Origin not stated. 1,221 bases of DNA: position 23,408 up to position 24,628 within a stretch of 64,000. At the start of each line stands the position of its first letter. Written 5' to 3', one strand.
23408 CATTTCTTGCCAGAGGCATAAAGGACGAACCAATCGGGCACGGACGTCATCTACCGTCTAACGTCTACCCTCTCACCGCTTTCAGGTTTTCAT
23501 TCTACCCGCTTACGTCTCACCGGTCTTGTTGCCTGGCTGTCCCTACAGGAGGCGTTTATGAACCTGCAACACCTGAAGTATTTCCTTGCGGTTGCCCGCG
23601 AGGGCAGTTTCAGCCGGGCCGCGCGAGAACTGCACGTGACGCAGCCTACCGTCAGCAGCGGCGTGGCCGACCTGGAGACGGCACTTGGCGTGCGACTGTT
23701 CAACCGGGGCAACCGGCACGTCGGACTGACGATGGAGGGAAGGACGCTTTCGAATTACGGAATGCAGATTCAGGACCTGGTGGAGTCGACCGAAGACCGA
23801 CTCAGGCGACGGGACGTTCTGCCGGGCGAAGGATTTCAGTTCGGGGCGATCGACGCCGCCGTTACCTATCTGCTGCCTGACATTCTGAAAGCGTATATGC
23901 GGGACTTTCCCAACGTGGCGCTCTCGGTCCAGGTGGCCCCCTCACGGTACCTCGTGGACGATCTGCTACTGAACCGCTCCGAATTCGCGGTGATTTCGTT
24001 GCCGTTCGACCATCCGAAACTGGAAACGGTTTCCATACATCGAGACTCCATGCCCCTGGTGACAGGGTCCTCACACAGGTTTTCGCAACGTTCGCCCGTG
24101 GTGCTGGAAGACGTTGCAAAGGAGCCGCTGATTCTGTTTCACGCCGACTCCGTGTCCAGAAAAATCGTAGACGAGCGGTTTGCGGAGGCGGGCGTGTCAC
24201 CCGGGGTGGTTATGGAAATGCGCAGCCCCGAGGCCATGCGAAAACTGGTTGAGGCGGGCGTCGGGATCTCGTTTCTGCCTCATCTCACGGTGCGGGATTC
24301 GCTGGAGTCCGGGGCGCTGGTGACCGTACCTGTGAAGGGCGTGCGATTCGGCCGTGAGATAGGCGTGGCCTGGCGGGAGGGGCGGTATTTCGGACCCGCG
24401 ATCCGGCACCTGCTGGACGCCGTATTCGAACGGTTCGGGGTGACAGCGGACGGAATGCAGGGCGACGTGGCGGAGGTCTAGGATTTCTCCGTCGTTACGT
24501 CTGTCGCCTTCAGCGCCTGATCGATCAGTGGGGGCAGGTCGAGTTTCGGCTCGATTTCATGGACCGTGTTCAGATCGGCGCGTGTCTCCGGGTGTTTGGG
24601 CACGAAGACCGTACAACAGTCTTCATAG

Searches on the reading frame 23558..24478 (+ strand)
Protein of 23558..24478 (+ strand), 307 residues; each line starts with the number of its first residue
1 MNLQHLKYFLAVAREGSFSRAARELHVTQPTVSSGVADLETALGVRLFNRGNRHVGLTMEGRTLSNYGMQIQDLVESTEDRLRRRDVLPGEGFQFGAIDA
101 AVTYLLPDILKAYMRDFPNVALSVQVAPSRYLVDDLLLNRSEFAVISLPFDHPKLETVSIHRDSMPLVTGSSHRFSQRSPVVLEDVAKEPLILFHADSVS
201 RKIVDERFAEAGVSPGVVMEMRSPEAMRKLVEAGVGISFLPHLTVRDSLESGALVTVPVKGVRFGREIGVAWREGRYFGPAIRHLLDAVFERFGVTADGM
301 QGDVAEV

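Call 11: find_encoding_contigs(protein=window:23558-24478:+, flank=10000, max_places=10)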
Protein window:23558-24478:+ (307 aa): no gene with exactly this product is on record in the collection.

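Call 13: find_homologous_proteins(query=window:23558-24478:+, max_evalue=1e-30)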
Query window:23558-24478:+ (307 aa): 381 proteins with E <= 1e-30 among 8000 candidates; the best 120 are listed.
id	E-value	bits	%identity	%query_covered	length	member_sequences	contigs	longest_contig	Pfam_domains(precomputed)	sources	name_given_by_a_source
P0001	7.7e-181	618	92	100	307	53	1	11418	PF00126.34,PF03466.26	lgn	-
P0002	5.2e-180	615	92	100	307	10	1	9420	PF00126.34,PF03466.26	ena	-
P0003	6.6e-170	582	87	100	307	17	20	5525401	PF00126.34,PF03466.26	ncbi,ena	-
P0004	4.4e-153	527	82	94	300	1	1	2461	PF00126.34,PF03466.26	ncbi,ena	-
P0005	6.1e-153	526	82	96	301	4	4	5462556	PF00126.34,PF03466.26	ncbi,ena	-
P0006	1.2e-151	522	81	96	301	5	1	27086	PF00126.34,PF03466.26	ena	-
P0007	1.0e-150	519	81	96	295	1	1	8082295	PF00126.34,PF03466.26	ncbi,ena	-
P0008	6.2e-150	516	81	96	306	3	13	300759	PF00126.34,PF03466.26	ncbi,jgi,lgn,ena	jgi:DNA-binding transcriptional LysR family regulator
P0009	7.1e-149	513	79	96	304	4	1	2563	PF00126.34,PF03466.26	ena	-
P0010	1.5e-146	505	80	96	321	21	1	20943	PF00126.34,PF03466.26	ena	-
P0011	6.0e-146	503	75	96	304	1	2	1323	PF00126.34,PF03466.26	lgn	-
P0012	9.1e-146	503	76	95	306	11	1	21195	PF00126.34,PF03466.26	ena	-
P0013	1.0e-145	503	78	96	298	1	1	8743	PF00126.34,PF03466.26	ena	-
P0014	8.0e-145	500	75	95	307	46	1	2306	PF00126.34,PF03466.26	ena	-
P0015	8.2e-145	500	76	96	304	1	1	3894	PF00126.34,PF03466.26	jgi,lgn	-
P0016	1.2e-144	499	76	96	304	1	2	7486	PF00126.34,PF03466.26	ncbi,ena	-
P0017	3.1e-144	498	76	95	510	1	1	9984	PF00126.34,PF03466.26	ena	-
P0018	3.9e-144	497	77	95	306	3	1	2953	PF00126.34,PF03466.26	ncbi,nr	ncbi:MAG: LysR family transcriptional regulator [Candidatus Latescibacteria bacterium]|nr:LysR famil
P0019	9.3e-144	496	75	98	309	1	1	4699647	PF00126.34,PF03466.26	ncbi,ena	-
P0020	1.8e-143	495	76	95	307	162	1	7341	PF00126.34,PF03466.26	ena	-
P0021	2.5e-143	495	76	96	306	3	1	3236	PF00126.34,PF03466.26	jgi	jgi:DNA-binding transcriptional LysR family regulator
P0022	3.1e-142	491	76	96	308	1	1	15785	PF00126.34,PF03466.26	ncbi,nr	ncbi:MAG: LysR family transcriptional regulator [bacterium]|nr:LysR family transcriptional regulator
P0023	8.4e-142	490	73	96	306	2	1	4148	PF00126.34,PF03466.26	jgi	-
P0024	2.7e-141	488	74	96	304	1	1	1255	PF00126.34,PF03466.26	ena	-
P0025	5.8e-141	487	76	95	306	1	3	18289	PF00126.34,PF03466.26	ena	-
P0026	3.3e-140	485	74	96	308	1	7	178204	PF00126.34,PF03466.26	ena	-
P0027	3.7e-140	484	73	96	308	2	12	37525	PF00126.34,PF03466.26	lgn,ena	-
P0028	4.1e-140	484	75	95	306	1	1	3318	PF00126.34,PF03466.26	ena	-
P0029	8.3e-140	483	76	96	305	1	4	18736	PF00126.34,PF03466.26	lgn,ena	-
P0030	1.3e-139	483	72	98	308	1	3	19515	PF00126.34,PF03466.26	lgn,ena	-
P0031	1.4e-139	482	74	95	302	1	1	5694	PF00126.34,PF03466.26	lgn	-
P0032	4.9e-139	481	73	96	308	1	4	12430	PF00126.34,PF03466.26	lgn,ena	-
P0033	5.1e-139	481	74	96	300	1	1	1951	PF00126.34,PF03466.26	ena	-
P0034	5.6e-139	481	74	98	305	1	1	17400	PF00126.34,PF03466.26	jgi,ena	-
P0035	8.9e-139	480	72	99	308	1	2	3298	PF00126.34,PF03466.26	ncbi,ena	-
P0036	9.0e-139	480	72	96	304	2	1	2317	PF00126.34,PF03466.26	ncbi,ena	-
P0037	9.9e-139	480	72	96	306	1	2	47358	PF00126.34,PF03466.26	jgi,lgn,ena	jgi:DNA-binding transcriptional LysR family regulator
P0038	1.3e-138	479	71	98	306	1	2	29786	PF00126.34,PF03466.26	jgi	jgi:DNA-binding transcriptional LysR family regulator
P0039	1.3e-138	479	71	96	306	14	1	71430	PF00126.34,PF03466.26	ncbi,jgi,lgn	ncbi:MAG: DNA-binding transcriptional LysR family regulator [Candidatus Latescibacterota bacterium]|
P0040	1.8e-138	479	72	96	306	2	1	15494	PF00126.34,PF03466.26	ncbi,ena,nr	ncbi:MAG: LysR family transcriptional regulator [bacterium]|nr:LysR family transcriptional regulator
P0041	7.8e-138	477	73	98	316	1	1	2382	PF00126.34,PF03466.26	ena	-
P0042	1.3e-137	476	73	96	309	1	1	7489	PF00126.34,PF03466.26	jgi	jgi:DNA-binding transcriptional LysR family regulator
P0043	1.4e-137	476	75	96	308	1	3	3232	PF00126.34,PF03466.26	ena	-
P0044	1.8e-137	476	72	99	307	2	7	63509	PF00126.34,PF03466.26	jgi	-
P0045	1.9e-137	476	73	96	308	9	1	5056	PF00126.34,PF03466.26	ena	-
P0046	2.4e-137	475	73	96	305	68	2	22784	PF00126.34,PF03466.26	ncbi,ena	-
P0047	3.1e-137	475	74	96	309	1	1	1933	PF00126.34,PF03466.26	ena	-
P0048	1.4e-136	473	71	96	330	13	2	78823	PF00126.34,PF03466.26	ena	-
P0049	3.8e-136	471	74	96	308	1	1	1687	PF00126.34,PF03466.26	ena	-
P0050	7.0e-136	470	72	96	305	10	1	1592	PF00126.34,PF03466.26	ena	-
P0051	7.7e-136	470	73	96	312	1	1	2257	PF00126.34,PF03466.26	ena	-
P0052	1.5e-135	469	73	96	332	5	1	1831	PF00126.34,PF03466.26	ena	-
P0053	9.8e-135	467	71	96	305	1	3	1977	PF00126.34,PF03466.26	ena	-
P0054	1.1e-134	466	71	99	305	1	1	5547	PF00126.34,PF03466.26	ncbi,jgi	jgi:DNA-binding transcriptional LysR family regulator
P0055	3.3e-134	465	72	96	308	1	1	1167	PF00126.34,PF03466.26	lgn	-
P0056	3.9e-134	465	72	96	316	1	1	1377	PF00126.34,PF03466.26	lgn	-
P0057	5.6e-134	464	71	96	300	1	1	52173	PF00126.34,PF03466.26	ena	-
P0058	8.8e-134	463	72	96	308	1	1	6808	PF00126.34,PF03466.26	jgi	jgi:LysR family transcriptional regulator, transcriptional activator of the cysJI operon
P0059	1.1e-133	463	72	96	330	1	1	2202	PF00126.34,PF03466.26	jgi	-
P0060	1.9e-133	462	73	96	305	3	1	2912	PF00126.34,PF03466.26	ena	-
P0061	4.0e-133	461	71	96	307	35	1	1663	PF00126.34,PF03466.26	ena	-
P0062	5.2e-133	461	72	96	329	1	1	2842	PF00126.34,PF03466.26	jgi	jgi:DNA-binding transcriptional LysR family regulator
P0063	7.1e-133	461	72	96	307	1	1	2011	PF00126.34,PF03466.26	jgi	jgi:DNA-binding transcriptional LysR family regulator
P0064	8.3e-133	460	72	96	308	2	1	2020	PF00126.34,PF03466.26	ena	-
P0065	8.5e-133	460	70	96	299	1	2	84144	PF00126.34,PF03466.26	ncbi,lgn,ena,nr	ncbi:MAG: LysR family transcriptional regulator [Candidatus Latescibacteria bacterium]|nr:LysR famil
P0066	8.8e-133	460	71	96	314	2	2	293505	PF00126.34,PF03466.26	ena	-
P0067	1.2e-132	460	71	96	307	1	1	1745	PF00126.34,PF03466.26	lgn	-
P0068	1.4e-132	460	72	96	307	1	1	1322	PF00126.34,PF03466.26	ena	-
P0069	1.6e-132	459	72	96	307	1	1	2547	PF00126.34,PF03466.26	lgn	-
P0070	1.6e-132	459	71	96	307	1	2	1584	PF00126.34,PF03466.26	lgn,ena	-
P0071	2.3e-132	459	71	96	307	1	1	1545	PF00126.34,PF03466.26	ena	-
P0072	3.7e-132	458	71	95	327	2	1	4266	PF00126.34,PF03466.26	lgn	-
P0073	4.6e-132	458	69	98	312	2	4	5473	PF00126.34,PF03466.26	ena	-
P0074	9.6e-132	457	72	96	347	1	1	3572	PF00126.34,PF03466.26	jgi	jgi:DNA-binding transcriptional LysR family regulator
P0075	1.5e-131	456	71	96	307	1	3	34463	PF00126.34,PF03466.26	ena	-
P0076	1.8e-131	456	73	92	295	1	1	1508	PF00126.34,PF03466.26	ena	-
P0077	4.9e-131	454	68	99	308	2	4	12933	PF00126.34,PF03466.26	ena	-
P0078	7.5e-131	454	70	96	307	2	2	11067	PF00126.34,PF03466.26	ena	-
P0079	1.3e-130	453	70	94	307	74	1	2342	PF00126.34,PF03466.26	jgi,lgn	-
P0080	2.5e-130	452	68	98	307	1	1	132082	PF00126.34,PF03466.26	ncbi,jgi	-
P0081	2.8e-130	452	70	96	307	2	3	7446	PF00126.34,PF03466.26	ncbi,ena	-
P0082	2.9e-130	452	70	96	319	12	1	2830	PF00126.34,PF03466.26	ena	-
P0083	7.1e-130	451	66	100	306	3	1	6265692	PF00126.34,PF03466.26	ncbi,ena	-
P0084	1.2e-129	450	67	98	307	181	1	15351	PF00126.34,PF03466.26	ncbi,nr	ncbi:MAG: LysR family transcriptional regulator [Gemmatimonadota bacterium]|nr:LysR family transcrip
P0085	1.2e-129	450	70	96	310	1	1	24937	PF00126.34,PF03466.26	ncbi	ncbi:MAG: LysR family transcriptional regulator [Candidatus Latescibacterota bacterium]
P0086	1.4e-129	450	70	96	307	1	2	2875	PF00126.34,PF03466.26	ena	-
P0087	1.4e-129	450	69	96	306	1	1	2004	PF00126.34,PF03466.26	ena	-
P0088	5.7e-129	448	68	96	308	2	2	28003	PF00126.34,PF03466.26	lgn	-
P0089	1.1e-128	447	68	96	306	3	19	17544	PF00126.34,PF03466.26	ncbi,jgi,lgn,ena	ncbi:MAG: DNA-binding transcriptional LysR family regulator [Candidatus Latescibacterota bacterium]|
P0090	1.1e-128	447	66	98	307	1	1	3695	PF00126.34,PF03466.26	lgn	-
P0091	1.5e-128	446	69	96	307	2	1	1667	PF00126.34,PF03466.26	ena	-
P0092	3.4e-128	445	70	97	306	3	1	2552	PF00126.34,PF03466.26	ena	-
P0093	3.9e-128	445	67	99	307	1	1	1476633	PF00126.34,PF03466.26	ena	-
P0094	1.1e-127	443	67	96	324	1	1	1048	PF00126.34,PF03466.26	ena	-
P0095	1.7e-127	443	68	96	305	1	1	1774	PF00126.34,PF03466.26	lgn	-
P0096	1.8e-127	443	66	96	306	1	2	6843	PF00126.34,PF03466.26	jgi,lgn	jgi:DNA-binding transcriptional LysR family regulator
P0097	2.0e-127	443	68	97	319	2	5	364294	PF00126.34,PF03466.26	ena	-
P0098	2.4e-127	442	66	96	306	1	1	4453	PF00126.34,PF03466.26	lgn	-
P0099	2.9e-127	442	67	99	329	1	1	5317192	PF00126.34,PF03466.26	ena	-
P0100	4.0e-127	442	66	96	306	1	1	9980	PF00126.34,PF03466.26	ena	-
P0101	6.1e-127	441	67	96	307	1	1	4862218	PF00126.34,PF03466.26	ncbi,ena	-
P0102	6.8e-127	441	69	97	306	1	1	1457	PF00126.34,PF03466.26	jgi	jgi:DNA-binding transcriptional LysR family regulator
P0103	8.6e-127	441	66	96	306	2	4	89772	PF00126.34,PF03466.26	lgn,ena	-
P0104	1.1e-126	440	67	96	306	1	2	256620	PF00126.34,PF03466.26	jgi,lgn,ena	-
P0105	1.6e-126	440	66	96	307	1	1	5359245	PF00126.34,PF03466.26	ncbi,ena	-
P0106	1.8e-126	439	66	96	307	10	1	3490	PF00126.34,PF03466.26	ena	-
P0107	2.3e-126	439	76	87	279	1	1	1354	PF00126.34,PF03466.26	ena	-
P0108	2.4e-126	439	65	100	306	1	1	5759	PF00126.34,PF03466.26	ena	-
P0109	3.2e-126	439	69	95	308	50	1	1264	PF00126.34,PF03466.26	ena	-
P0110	4.4e-126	438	67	96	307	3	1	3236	PF00126.34,PF03466.26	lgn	-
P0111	1.1e-125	437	65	97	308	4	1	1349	PF00126.34,PF03466.26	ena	-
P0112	2.0e-125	436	65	97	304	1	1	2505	PF00126.34,PF03466.26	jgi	jgi:DNA-binding transcriptional LysR family regulator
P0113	2.5e-125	436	68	96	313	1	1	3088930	PF00126.34,PF03466.26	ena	-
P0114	2.7e-125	436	68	96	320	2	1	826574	PF00126.34,PF03466.26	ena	-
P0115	3.7e-125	435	67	96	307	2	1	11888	PF00126.34,PF03466.26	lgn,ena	-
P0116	4.3e-125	435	68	97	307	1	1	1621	PF00126.34,PF03466.26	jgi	jgi:DNA-binding transcriptional LysR family regulator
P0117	4.3e-125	435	65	96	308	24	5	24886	PF00126.34,PF03466.26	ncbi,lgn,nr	ncbi:MAG: LysR family transcriptional regulator [Candidatus Latescibacteria bacterium]|nr:LysR famil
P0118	4.4e-125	435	69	96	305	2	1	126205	PF00126.34,PF03466.26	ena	-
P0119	6.2e-125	434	70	95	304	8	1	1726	PF00126.34,PF03466.26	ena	-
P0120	7.7e-125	434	65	96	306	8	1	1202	PF00126.34,PF03466.26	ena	-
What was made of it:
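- Checked: Homologues of the second carry PF00126 and PF03466, the LysR domains (call 13).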

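Call 14: find_encoding_contigs(protein=P0003, flank=6000, max_places=3)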
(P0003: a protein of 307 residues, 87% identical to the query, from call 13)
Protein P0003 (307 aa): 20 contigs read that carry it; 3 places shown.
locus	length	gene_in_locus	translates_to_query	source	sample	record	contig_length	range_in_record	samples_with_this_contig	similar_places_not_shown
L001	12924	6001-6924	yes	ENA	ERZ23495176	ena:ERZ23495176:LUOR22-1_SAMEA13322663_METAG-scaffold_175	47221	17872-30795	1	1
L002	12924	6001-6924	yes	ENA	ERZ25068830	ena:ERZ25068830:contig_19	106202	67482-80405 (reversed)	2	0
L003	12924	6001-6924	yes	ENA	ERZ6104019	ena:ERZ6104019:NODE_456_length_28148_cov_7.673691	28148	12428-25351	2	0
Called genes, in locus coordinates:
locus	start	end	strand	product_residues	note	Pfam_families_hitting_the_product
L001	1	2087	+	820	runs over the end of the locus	PF00515:TPR_1 (faint), PF07719:TPR_2 (faint), PF13176:TPR_7 (faint), PF13181:TPR_8 (faint), PF13414:TPR_11 (faint), PF13424:TPR_12 (faint), PF13432:TPR_16 (weak), PF14559:TPR_19 (weak), +3 more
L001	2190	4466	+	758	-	PF10531:SLBB (weak), PF07202:Tcp10_C (weak)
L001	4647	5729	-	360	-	PF01658:Inos-1-P_synth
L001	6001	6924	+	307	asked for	PF00126:HTH_1, PF03466:LysR_substrate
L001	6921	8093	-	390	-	PF22025:ThiI_fer, PF02926:THUMP, PF02568:ThiI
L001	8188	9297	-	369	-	-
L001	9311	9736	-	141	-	PF07366:SnoaL, PF14534:DUF4440 (faint), PF12680:SnoaL_2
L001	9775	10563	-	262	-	PF01073:3Beta_HSD, PF01370:Epimerase, PF04321:RmlD_sub_bind (weak), PF13460:NAD_binding_10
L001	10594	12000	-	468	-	PF00072:Response_reg, PF00158:Sigma54_activat, PF14532:Sigma54_activ_2, PF07728:AAA_5 (weak), PF25601:AAA_lid_14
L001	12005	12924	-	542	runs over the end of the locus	PF13181:TPR_8 (faint), PF13414:TPR_11 (weak), PF13432:TPR_16, PF14559:TPR_19 (weak), PF00515:TPR_1 (weak), PF07719:TPR_2 (weak), PF13424:TPR_12 (weak), PF02518:HATPase_c, +8 more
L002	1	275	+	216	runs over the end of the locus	PF07719:TPR_2 (faint), PF13431:TPR_17 (faint), PF13181:TPR_8 (faint), PF13424:TPR_12 (faint), PF13432:TPR_16 (faint), PF00515:TPR_1 (faint), PF13414:TPR_11 (faint), PF14559:TPR_19 (weak)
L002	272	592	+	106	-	-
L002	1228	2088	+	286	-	-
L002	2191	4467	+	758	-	PF10531:SLBB (weak), PF07202:Tcp10_C (weak)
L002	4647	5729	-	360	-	PF01658:Inos-1-P_synth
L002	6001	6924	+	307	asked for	PF00126:HTH_1, PF03466:LysR_substrate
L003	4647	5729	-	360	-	PF01658:Inos-1-P_synth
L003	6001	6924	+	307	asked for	PF00126:HTH_1, PF03466:LysR_substrate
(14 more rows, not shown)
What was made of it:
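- Checked: The orthologue of the first carries PF01658 Inos-1-P_synth (call 14).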

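Call 15: find_encoding_contigs(protein=P0001, flank=6000, max_places=2)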
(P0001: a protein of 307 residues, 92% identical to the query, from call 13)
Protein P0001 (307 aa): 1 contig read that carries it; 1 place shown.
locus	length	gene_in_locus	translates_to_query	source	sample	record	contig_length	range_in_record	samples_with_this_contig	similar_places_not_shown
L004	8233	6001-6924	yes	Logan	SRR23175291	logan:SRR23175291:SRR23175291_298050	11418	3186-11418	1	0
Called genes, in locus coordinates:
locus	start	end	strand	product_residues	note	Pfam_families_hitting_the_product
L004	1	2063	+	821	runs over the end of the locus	PF13176:TPR_7 (faint), PF00515:TPR_1 (faint), PF07719:TPR_2 (faint), PF13181:TPR_8 (faint), PF13414:TPR_11 (faint), PF13424:TPR_12 (faint), PF13428:TPR_14 (faint), PF14559:TPR_19 (weak), +2 more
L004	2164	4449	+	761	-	PF10531:SLBB (weak), PF07202:Tcp10_C (weak)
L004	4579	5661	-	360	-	PF01658:Inos-1-P_synth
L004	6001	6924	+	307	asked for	PF00126:HTH_1, PF03466:LysR_substrate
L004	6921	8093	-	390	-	PF22025:ThiI_fer, PF02926:THUMP, PF02568:ThiI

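Call 16: find_encoding_contigs(protein=P0005, flank=6000, max_places=2)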
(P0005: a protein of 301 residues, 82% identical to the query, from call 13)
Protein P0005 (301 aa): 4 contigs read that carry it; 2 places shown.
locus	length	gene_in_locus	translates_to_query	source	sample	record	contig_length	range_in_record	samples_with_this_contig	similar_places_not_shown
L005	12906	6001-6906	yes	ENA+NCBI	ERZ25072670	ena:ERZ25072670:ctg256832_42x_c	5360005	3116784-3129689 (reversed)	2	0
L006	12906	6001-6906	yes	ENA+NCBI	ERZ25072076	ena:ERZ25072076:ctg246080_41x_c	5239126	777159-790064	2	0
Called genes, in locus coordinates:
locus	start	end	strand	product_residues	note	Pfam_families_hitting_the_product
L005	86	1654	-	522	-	PF02522:Antibiotic_NAT, PF01261:AP_endonuc_2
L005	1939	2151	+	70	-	-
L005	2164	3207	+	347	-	-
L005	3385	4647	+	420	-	PF01041:DegT_DnrJ_EryC1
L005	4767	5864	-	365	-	PF01658:Inos-1-P_synth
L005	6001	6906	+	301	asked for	PF00126:HTH_1, PF03466:LysR_substrate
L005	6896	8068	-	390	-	PF22025:ThiI_fer, PF02926:THUMP, PF02568:ThiI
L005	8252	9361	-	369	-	-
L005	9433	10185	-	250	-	PF01073:3Beta_HSD, PF01370:Epimerase, PF04321:RmlD_sub_bind (faint), PF05368:NmrA (weak), PF13460:NAD_binding_10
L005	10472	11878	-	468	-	PF00072:Response_reg, PF07728:AAA_5 (faint), PF00158:Sigma54_activat, PF14532:Sigma54_activ_2, PF25601:AAA_lid_14, PF02954:HTH_8 (faint)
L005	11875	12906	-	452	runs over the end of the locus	PF07719:TPR_2 (faint), PF13428:TPR_14 (faint), PF13432:TPR_16 (faint), PF13414:TPR_11 (faint), PF14559:TPR_19 (faint), PF13431:TPR_17 (faint), PF02518:HATPase_c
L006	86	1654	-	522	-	PF02522:Antibiotic_NAT, PF01261:AP_endonuc_2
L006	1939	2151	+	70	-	-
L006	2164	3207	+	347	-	-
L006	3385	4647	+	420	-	PF01041:DegT_DnrJ_EryC1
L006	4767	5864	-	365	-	PF01658:Inos-1-P_synth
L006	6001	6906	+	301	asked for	PF00126:HTH_1, PF03466:LysR_substrate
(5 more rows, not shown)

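Call 20: find_encoding_contigs(protein=P0002, flank=6000, max_places=2)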
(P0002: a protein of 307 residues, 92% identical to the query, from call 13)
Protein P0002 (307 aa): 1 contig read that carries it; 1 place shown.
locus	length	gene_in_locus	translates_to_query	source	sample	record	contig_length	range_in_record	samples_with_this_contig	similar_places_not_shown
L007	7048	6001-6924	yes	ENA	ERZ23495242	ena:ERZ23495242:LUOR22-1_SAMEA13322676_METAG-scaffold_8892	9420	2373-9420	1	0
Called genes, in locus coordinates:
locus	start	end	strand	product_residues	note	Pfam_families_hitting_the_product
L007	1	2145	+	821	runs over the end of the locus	PF13424:TPR_12 (faint), PF00515:TPR_1 (faint), PF07719:TPR_2 (faint), PF13174:TPR_6 (faint), PF13176:TPR_7 (faint), PF14559:TPR_19, PF13432:TPR_16 (weak), PF14559:TPR_19 (weak), +5 more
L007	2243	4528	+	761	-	PF10531:SLBB (weak), PF07202:Tcp10_C (faint)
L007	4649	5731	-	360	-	PF01658:Inos-1-P_synth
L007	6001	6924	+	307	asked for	PF00126:HTH_1, PF03466:LysR_substrate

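Call 21: find_encoding_contigs(protein=P0008, flank=3000, max_places=4)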
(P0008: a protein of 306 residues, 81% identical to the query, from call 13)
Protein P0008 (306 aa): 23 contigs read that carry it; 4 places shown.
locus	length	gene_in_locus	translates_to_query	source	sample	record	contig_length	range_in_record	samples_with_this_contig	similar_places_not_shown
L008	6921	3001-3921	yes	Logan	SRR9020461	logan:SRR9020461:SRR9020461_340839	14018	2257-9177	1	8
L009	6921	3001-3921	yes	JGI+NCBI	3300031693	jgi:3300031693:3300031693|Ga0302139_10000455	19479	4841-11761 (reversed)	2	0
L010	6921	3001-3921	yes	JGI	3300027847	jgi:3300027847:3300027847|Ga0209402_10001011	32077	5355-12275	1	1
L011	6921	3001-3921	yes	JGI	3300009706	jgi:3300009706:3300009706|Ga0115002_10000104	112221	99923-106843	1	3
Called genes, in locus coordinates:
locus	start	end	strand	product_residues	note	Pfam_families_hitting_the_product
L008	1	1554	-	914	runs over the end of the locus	PF07940:Hepar_II_III_C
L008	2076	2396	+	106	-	-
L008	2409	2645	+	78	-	-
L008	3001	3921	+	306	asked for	PF00126:HTH_1, PF03466:LysR_substrate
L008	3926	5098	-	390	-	PF22025:ThiI_fer, PF02926:THUMP, PF02568:ThiI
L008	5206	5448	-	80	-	PF09932:DUF2164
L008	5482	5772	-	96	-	PF02518:HATPase_c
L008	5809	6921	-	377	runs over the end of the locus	PF00512:HisKA (faint)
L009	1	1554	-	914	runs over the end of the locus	PF07940:Hepar_II_III_C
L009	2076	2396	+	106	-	-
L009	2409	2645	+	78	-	-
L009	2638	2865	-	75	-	-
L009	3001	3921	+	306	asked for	PF00126:HTH_1, PF03466:LysR_substrate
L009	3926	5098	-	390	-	PF22025:ThiI_fer, PF02926:THUMP, PF02568:ThiI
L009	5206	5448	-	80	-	PF09932:DUF2164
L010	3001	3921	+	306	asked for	PF00126:HTH_1, PF03466:LysR_substrate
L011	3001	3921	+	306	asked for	PF00126:HTH_1, PF03466:LysR_substrate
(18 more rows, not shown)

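Call 66: find_related_loci(query=window:23558-24478:+, collection=metagenome_contigs, flank=2500)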
Query window:23558-24478:+ (307 aa) in metagenome_contigs; peptide patterns used: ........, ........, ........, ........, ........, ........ (x = any residue, [..] = any of these).
406 stretches matched a pattern; 107 encode a relative of the query (tblastn E <= 1e-3); the best 80 are kept; 80 distinct loci.
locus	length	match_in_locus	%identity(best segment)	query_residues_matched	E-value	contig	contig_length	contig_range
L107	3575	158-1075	92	1-306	0e+0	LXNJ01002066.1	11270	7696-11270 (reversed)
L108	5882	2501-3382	81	1-294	2e-158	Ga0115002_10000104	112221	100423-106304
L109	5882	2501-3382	81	1-294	2e-158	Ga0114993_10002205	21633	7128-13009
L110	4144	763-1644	79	1-294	2e-156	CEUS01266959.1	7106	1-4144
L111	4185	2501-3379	77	1-293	3e-155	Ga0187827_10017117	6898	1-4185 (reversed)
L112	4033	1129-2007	75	1-293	2e-155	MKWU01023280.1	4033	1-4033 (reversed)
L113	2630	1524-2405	72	1-294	4e-157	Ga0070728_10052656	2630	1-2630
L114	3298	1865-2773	72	1-303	4e-153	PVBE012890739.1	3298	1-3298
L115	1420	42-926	73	1-295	1e-156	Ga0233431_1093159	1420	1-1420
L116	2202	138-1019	72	1-294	9e-151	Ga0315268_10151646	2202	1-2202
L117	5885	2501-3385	71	1-295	2e-141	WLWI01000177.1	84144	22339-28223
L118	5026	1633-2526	67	1-298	1e-133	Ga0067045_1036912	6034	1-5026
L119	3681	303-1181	69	1-293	2e-134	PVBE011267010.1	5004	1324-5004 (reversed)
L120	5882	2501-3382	68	1-294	3e-132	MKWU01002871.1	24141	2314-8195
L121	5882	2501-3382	67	1-294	2e-132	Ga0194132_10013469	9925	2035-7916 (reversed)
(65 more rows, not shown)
